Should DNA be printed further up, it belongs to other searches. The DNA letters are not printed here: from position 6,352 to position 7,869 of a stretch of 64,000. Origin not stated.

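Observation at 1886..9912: Candidate novel RiPP-type cluster: NHLP-like precursor, rSAM/SPASM, B12-rSAM and carbamoyltransferase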

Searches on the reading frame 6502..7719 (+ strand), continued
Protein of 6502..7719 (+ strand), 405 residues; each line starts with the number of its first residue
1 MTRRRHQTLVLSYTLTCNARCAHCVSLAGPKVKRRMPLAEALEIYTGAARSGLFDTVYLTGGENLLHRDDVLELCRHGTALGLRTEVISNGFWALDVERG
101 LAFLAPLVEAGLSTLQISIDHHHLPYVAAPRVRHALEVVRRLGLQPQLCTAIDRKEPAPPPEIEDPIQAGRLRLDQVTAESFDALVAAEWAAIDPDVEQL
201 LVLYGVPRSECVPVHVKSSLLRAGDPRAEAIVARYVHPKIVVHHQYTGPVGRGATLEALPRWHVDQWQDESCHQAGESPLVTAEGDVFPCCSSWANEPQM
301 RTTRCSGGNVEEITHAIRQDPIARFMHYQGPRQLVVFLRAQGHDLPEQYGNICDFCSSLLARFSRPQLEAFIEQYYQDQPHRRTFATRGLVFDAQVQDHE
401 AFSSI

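Call 22: search_solved_structures(query=window:6502-7716:+, max_evalue=0.01)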
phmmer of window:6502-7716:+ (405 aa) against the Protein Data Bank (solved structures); distinct sequences matched with E-value up to 0.01: 6.
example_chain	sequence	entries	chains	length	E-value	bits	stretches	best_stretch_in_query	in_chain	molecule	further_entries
8ai6_A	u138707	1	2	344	5.5e-17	65.2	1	7-141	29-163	Putative peptide biosynthesis protein YydG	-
8ai1_A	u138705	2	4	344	7.3e-17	64.7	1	7-141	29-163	Putative peptide biosynthesis protein YydG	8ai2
8ai3_A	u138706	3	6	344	1.3e-15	60.6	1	7-141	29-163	Putative peptide biosynthesis protein YydG | Radical SAM core domain-containing protein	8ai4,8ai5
7vob_C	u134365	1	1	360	4.1e-07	32.6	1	7-174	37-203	Cytosylglucuronate decarboxylase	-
7voc_C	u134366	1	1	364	4.2e-07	32.6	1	7-174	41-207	Cytosylglucuronate decarboxylase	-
8wm2_A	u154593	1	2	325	0.0037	19.6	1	4-119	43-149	Fe-S radical SAM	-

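Call 27: find_related_loci(query=A2, collection=genome_contigs, flank=10000)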
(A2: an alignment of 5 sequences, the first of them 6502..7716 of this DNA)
Query A2 (405 aa) in genome_contigs; peptide patterns used: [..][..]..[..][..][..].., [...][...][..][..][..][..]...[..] (x = any residue, [..] = any of these).
598 stretches matched a pattern (row limit reached: there are more); 42 encode a relative of the query (tblastn E <= 1e-3); 42 distinct loci.
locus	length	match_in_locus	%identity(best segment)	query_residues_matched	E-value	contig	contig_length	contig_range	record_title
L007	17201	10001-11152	35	8-390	2e-67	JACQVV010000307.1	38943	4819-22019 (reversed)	MAG: Planctomycetota bacterium isolate NC_groundwater_1472_Ag_S-0.65um_69_29 S_p65_S5_coassembly_k141_2419995, whole gen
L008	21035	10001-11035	27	3-383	2e-31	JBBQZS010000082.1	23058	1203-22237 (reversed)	MAG: Chloroflexia bacterium isolate Co_metawrap_2249 Cmw_2249_k141_26471338_length_23058_cov_37.9871, whole genome shotg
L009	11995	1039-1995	23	7-378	2e-20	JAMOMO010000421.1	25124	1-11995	MAG: Desulfobulbaceae bacterium isolate 4281-140_metabat1_scaf2bin.006 4281-140_scaffold_655_c1, whole genome shotgun se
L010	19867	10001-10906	29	7-374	4e-20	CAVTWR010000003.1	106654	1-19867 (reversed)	MAG: uncultured Actinomycetes bacterium isolate MFD04651.bin.2.155 genome assembly, contig: contig_18932, whole genome s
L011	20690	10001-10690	27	9-297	4e-20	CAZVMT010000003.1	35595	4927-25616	MAG TPA_asm: uncultured Candidatus Bathyarchaeia archaeon isolate binchicken_co262_317 genome assembly, contig: NODE_102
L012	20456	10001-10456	27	7-158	1e-19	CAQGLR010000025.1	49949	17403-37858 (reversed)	MAG TPA_asm: uncultured Lachnospiraceae bacterium isolate MGBC125166 genome assembly, contig: MGBC125166.25, whole genom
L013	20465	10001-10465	32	7-162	2e-18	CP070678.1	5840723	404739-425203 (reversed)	MAG: Phycisphaerales bacterium isolate bin7 chromosome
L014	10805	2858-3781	27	7-379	3e-16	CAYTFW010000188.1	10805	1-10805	MAG TPA_asm: uncultured Rhizobiaceae bacterium isolate binchicken_co311_107 genome assembly, contig: NODE_9914_length_10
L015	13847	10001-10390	25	7-135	5e-13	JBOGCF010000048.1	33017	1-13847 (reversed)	MAG: Tannerellaceae bacterium isolate WFFMC_MAG_403 k139_214254_flag=1_multi=45.9453_len=33017, whole genome shotgun seq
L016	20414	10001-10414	26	5-145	1e-10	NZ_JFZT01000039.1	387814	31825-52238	Candidatus Acidianus copahuensis strain ALE1 ctg7180000000552, whole genome shotgun sequence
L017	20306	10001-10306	35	8-120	4e-10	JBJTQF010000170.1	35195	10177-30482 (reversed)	MAG: Myxococcota bacterium isolate samp_4448_VAMB_910 samp_4448_452278, whole genome shotgun sequence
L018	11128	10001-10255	36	11-93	1e-7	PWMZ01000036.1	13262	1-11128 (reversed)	MAG: Candidatus Nealsonbacteria bacterium isolate CSSed10_297R1 CS-Sed10-C10765, whole genome shotgun sequence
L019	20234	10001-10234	36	13-90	7e-7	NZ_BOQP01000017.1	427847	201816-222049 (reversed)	Winogradskya consettensis strain NBRC 14913 sequence017, whole genome shotgun sequence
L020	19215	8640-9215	28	11-192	7e-7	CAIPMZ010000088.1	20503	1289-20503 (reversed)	uncultured bacterium isolate Ja1_bin-0683 genome assembly, contig: bin-0683:088/145, whole genome shotgun sequence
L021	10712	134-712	26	17-220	9e-7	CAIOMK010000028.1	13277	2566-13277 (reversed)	MAG: Candidatus Moranbacteria bacterium isolate MJ130702B_bin-524 genome assembly, contig: bin-524:28/78, whole genome s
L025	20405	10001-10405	28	1-142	2e-6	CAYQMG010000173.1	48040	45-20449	MAG TPA_asm: uncultured Gammaproteobacteria bacterium isolate binchicken_co219_296 genome assembly, contig: k141_909238,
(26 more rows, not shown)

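Call 35: find_related_loci(query=A2, collection=metagenome_contigs, flank=10000)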
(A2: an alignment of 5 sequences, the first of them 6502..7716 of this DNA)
Query A2 (405 aa) in metagenome_contigs; peptide patterns used: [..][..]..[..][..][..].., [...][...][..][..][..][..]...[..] (x = any residue, [..] = any of these).
600 stretches matched a pattern (row limit reached: there are more); 40 encode a relative of the query (tblastn E <= 1e-3); 40 distinct loci.
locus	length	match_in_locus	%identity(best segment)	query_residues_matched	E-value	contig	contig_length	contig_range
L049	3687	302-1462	40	9-393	3e-82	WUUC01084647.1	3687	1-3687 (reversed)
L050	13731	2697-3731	32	9-374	2e-42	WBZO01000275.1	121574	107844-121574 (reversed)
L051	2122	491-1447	27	7-370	9e-30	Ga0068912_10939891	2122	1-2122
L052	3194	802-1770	25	7-374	4e-29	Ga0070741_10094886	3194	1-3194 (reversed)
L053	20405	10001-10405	30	13-148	5e-15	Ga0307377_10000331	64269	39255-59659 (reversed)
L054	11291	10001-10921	25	7-379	8e-15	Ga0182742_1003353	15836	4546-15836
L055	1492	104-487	31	7-134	2e-14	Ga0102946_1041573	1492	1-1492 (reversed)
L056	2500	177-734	26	7-196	6e-14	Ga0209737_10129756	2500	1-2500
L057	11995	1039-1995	23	7-378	1e-20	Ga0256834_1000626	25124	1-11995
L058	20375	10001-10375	33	7-132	1e-13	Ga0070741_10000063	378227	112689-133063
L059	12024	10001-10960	21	4-379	4e-13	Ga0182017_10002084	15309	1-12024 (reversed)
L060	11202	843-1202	33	8-127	5e-13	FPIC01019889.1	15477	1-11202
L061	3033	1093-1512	28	5-145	6e-12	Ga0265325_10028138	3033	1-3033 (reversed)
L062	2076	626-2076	30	6-148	1e-11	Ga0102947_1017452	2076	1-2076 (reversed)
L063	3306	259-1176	22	4-368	1e-11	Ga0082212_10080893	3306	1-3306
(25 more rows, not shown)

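Call 44: search_solved_structures(query=A2, max_evalue=0.001, show_alignments=1)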
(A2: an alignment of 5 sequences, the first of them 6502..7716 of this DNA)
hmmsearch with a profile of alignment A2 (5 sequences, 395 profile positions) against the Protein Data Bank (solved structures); distinct sequences matched with E-value up to 0.001: 12.
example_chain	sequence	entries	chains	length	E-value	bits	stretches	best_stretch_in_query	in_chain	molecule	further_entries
8ai6_A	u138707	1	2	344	6.1e-30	107.9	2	9-136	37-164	Putative peptide biosynthesis protein YydG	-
8ai1_A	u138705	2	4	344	9.6e-30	107.2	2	9-136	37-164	Putative peptide biosynthesis protein YydG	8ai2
8ai3_A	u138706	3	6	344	5.3e-28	101.5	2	9-136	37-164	Putative peptide biosynthesis protein YydG | Radical SAM core domain-containing protein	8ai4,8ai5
7vob_C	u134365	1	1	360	2.6e-12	49.8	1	10-195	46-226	Cytosylglucuronate decarboxylase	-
7voc_C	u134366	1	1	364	2.6e-12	49.8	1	10-195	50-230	Cytosylglucuronate decarboxylase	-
6c8v_A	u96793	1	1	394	3.3e-07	33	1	4-193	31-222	Coenzyme PQQ synthesis protein E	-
7wzv_A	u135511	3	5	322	8.6e-06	28.3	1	8-82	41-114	4Fe-4S cluster-binding domain-containing protein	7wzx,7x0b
8wm2_A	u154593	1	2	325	2.3e-05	26.9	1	7-114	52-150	Fe-S radical SAM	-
9dfn_A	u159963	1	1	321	0.00032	23.2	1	5-86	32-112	Radical SAM core domain-containing protein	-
5wgg_A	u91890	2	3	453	0.00041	22.8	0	265-305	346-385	Radical SAM domain protein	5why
9dfu_A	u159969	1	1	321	0.00044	22.7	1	5-86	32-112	Radical SAM core domain-containing protein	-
7n7h_A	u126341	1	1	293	0.00097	21.6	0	5-89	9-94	VIPERIN-LIKE ENZYME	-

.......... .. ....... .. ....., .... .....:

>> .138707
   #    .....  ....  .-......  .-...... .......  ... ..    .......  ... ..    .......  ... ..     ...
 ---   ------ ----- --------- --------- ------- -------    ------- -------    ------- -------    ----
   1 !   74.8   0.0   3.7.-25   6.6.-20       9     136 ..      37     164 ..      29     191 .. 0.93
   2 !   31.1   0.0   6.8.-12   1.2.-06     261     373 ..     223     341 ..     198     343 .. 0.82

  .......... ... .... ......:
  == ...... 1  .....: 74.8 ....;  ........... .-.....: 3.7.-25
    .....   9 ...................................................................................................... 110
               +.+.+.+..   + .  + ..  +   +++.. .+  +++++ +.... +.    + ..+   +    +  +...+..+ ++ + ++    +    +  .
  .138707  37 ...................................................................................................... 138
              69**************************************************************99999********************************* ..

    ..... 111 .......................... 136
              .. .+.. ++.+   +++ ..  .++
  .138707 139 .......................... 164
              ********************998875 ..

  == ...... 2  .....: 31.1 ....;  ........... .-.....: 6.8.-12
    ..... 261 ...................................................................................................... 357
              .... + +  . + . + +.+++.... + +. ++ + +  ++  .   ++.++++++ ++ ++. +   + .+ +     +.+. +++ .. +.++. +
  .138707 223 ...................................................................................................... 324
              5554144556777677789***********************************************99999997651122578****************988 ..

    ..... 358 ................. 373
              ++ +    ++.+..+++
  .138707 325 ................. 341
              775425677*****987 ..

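Call 64: predict_structure(alignment_id=A5)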
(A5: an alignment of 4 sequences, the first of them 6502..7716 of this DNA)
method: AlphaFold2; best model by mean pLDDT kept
length: 405 residues; sequences in the alignment: 4
mean_pLDDT: 69.4   pTM: 0.59
mean pLDDT of the five models: 69.4, 68.6, 64.3, 64.0, 61.9
residues with pLDDT >= 90: 77; 70-90: 156; 50-70: 81; < 50: 91
segments of 3 or more residues with pLDDT < 50: 1-4, 15-33, 155-158, 247-260, 269-282, 291-293, 303-310, 385-405
pLDDT, mean of each block of 10 residues (from residue 1): 51 47 33 59 76 72 73 95 84 83 95 86 69 92 89 53 73 88 89 81 90 83 83 91 60 32 64 38 51 49 46 61 72 87 85 70 85 87 47 27 26
secondary structure, 60 per line:
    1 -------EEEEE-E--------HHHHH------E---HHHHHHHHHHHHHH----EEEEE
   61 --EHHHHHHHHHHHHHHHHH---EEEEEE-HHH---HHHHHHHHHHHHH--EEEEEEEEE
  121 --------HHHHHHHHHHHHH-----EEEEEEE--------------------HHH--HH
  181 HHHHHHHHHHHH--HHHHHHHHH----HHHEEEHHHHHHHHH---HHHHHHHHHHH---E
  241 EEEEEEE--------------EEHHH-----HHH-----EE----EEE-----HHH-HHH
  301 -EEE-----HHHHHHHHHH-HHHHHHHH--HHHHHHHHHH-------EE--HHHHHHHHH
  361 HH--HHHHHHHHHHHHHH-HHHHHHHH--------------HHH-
elements in order: E8-12 H23-27 H38-51 E56-60 H64-80 E84-89 H97-109 E112-120 H129-141 E147-153 H179-192 H195-203 E211-213 H214-222 H226-236 E240-247 E286-288 E302-304 H310-319 H321-328 H331-340 H352-362 H365-378 H380-387

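Call 67: fold_search(model_id=the predicted structure, library=pdb)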
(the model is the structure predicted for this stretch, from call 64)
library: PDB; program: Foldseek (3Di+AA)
matches with E <= 10: 1631; with E <= 0.001: 48
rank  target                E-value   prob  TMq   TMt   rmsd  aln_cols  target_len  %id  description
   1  8ai1_A                4.8e-11  1.00  0.37  0.44  10.2       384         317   17  Crystal structure of radical SAM epimerase EpeE from Bacillus subtilis with [4Fe-4S] clusters and S-adenosyl-L-homocys (released 2024-01-10)
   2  8ai6_B                5.3e-11  1.00  0.36  0.43  10.6       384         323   17  Crystal structure of radical SAM epimerase EpeE D210A mutant from Bacillus subtilis with [4Fe-4S] clusters, S-adenosyl (released 2024-01-10)
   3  8ai4_A                8.8e-11  1.00  0.36  0.44  10.3       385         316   18  Crystal structure of radical SAM epimerase EpeE C223A mutant from Bacillus subtilis with [4Fe-4S] clusters, S-adenosyl (released 2024-01-10)
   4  8ai3_B                1.0e-10  1.00  0.36  0.44  10.4       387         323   18  Crystal structure of radical SAM epimerase EpeE C223A mutant from Bacillus subtilis with [4Fe-4S] clusters and S-adeno (released 2024-01-10)
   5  8ai1_B                1.5e-10  1.00  0.36  0.44  10.3       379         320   18  Crystal structure of radical SAM epimerase EpeE from Bacillus subtilis with [4Fe-4S] clusters and S-adenosyl-L-homocys (released 2024-01-10)
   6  8ai2_B                1.7e-10  1.00  0.36  0.43  10.2       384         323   18  Crystal structure of radical SAM epimerase EpeE from Bacillus subtilis with [4Fe-4S] clusters, S-adenosyl-L-homocystei (released 2024-01-10)
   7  8ai6_A                2.3e-10  1.00  0.36  0.44  10.6       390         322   18  Crystal structure of radical SAM epimerase EpeE D210A mutant from Bacillus subtilis with [4Fe-4S] clusters, S-adenosyl (released 2024-01-10)
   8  8ai3_A                2.7e-10  1.00  0.37  0.45  11.6       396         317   17  Crystal structure of radical SAM epimerase EpeE C223A mutant from Bacillus subtilis with [4Fe-4S] clusters and S-adeno (released 2024-01-10)
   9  8ai4_B                3.8e-10  1.00  0.36  0.43  10.3       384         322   18  Crystal structure of radical SAM epimerase EpeE C223A mutant from Bacillus subtilis with [4Fe-4S] clusters, S-adenosyl (released 2024-01-10)
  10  9ne2_A                1.6e-05  1.00  0.26  0.23  21.5       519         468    9  cryoEM structure of the human OGA-L Catalytic Dimer (released 2025-12-24)
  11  5ff2                  4.1e-05  1.00  0.28  0.33   4.9       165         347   17  HydE from T. maritima in complex with (2R,4R)-TDA (released 2016-04-06)
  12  5few                  4.4e-05  1.00  0.29  0.33   4.9       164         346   18  HydE from T. maritima in complex with S-adenosyl-L-cysteine (final product) (released 2016-04-06)
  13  7o1p                  4.6e-05  1.00  0.29  0.35  10.9       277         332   15  [FeFe]-hydrogenase maturase HydE from T. Maritima (C-ter stretch absent) (released 2021-05-26)
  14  3cix                  4.9e-05  1.00  0.28  0.33   4.5       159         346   17  X-RAY structure of the [FeFe]-hydrogenase maturase HydE from thermotoga maritima in complex with thiocyanate (released 2008-04-08)
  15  3ciw                  5.2e-05  1.00  0.29  0.33   4.8       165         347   17  X-RAY structure of the [FeFe]-hydrogenase maturase HydE from thermotoga maritima (released 2008-04-08)
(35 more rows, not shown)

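Call 68: search_protein_representatives(alignment_id=A5)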
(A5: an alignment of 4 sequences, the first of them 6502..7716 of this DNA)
Query: 4 sequences, 396 profile positions. Proteins with E-value up to 0.001 (for the whole library): 4217; up to 1e-10: 2064; up to 1e-30: 116. The best 150 are listed.
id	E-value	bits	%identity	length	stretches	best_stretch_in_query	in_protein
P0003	2.0e-186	636.3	-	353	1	48-395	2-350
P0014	1.2e-153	528.4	-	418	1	1-393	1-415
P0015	1.8e-147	508.1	-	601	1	1-394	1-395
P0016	1.5e-125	435.9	-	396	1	1-387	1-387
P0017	1.6e-116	406.2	-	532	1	2-375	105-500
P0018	3.9e-68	246.9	-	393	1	2-366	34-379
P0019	1.7e-67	244.8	-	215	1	180-386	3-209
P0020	4.6e-66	240.0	-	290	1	1-162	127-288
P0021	2.9e-64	234.1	-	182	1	1-172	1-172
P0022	4.0e-62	227.1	-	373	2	183-366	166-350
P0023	1.3e-60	222.1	-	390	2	3-129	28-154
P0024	1.5e-58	215.3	-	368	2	188-369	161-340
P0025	4.4e-58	213.8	-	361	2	187-362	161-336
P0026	1.8e-57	211.8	-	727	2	4-149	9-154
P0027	2.2e-55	204.9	-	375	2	3-132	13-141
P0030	5.7e-51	190.3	-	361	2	3-142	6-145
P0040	8.4e-41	156.9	-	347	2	3-150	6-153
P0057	1.5e-36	142.9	-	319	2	3-151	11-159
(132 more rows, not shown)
